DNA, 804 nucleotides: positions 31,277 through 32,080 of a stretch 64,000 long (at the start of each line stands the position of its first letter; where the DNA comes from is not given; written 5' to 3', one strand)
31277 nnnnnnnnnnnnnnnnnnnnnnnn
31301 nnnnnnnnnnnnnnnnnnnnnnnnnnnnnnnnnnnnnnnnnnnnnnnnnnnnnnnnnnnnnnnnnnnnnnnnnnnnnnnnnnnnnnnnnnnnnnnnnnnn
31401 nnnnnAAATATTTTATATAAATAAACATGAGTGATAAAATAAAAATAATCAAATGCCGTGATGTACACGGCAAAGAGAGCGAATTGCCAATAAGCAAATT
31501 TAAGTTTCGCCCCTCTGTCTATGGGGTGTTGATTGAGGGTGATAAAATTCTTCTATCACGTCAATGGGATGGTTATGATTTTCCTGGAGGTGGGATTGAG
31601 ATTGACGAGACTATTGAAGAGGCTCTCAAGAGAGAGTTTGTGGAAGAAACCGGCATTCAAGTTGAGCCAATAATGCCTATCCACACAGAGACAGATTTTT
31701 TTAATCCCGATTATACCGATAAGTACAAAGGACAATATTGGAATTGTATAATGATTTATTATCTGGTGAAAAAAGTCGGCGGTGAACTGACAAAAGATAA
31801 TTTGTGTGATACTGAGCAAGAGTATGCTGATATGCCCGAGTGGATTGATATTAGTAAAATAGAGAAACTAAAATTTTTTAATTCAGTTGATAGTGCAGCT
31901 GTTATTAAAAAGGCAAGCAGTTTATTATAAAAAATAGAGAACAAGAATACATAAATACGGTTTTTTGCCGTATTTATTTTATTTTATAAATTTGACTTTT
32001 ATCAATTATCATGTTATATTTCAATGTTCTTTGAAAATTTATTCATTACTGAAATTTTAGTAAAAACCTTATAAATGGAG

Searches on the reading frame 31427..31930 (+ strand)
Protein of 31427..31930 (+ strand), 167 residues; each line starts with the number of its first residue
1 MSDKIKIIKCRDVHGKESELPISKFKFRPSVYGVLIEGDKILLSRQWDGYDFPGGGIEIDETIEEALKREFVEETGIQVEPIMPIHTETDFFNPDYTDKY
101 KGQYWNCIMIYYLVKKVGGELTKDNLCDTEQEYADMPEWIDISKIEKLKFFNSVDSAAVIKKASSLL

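Call 3: search_protein_families(library=pfam, proteins=[window:31427-31930:+], max_evalue=0.01)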
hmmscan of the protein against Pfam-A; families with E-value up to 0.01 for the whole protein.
window:31427-31930:+ (167 aa): 2 families
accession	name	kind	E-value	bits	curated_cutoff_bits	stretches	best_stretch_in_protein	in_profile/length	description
PF00293.34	NUDIX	-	8.3e-17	61.9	21.1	1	27-148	2-120/134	NUDIX domain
PF22327.2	Nudt16-like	-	0.00012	22.5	27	1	40-93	24-77/161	U8 snoRNA-decapping enzyme-like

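Call 4: search_protein_families(library=ncbifam, proteins=[window:31427-31930:+], max_evalue=0.01)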
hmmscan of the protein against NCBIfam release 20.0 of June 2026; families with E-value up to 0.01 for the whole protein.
window:31427-31930:+ (167 aa): 14 families
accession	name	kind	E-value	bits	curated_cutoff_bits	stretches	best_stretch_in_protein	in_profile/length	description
NF001937.0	PRK00714.1-4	equivalog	1.3e-08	34.6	139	1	26-103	6-86/161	RNA pyrophosphohydrolase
NF006530.0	PRK08999.1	equivalog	1.3e-08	34.3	245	1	47-87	31-72/315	Nudix family hydrolase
TIGR02705.1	nudix_YtkD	equivalog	3e-08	33.4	154.4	1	37-83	33-80/156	RNA deprotection pyrophosphohydrolase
NF008044.0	PRK10776.1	equivalog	4.4e-08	33.1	148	1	50-88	33-71/130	8-oxo-dGTP diphosphatase MutT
NF012016.0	PRK15472.1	equivalog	4.8e-07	29.6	95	1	45-120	31-102/141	nucleoside triphosphatase NudI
TIGR00586.1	mutt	equivalog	5.2e-07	29.7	97.9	1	50-82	34-66/129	8-oxo-dGTP diphosphatase MutT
NF001936.0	PRK00714.1-3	equivalog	9e-07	28.9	118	1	26-145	5-130/155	RNA pyrophosphohydrolase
NF001935.0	PRK00714.1-2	equivalog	1.3e-06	28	259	1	47-122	30-110/183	RNA pyrophosphohydrolase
NF001938.0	PRK00714.1-5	equivalog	4.5e-06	26.1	116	1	48-105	45-100/172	RNA pyrophosphohydrolase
NF001299.0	PRK00241.1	equivalog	2.3e-05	24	158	1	28-82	135-193/263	NAD(+) diphosphatase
NF001934.0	PRK00714.1-1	equivalog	2.6e-05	23.7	241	1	27-83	7-66/176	RNA pyrophosphohydrolase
NF007834.0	PRK10546.1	equivalog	9.2e-05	22.3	156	1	49-82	31-64/135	pyrimidine (deoxy)nucleoside triphosphate diphosphatase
NF003785.0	PRK05379.1-1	equivalog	0.0013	17.9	418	1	48-79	228-259/347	bifunctional nicotinamide-nucleotide adenylyltransferase/Nudix hydroxylase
NF003791.0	PRK05379.2-3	equivalog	0.0037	16.5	409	1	50-81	229-261/340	bifunctional nicotinamide-nucleotide adenylyltransferase/Nudix hydroxylase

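Call 5: search_protein_families(library=padloc, proteins=[window:31427-31930:+], max_evalue=0.01)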
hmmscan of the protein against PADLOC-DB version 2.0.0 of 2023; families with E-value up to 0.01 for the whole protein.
window:31427-31930:+ (167 aa): 1 family
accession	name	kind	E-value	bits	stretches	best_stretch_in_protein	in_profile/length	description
PDLC04899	PDC-S07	-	4.1e-10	37.4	1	47-122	26-97/135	-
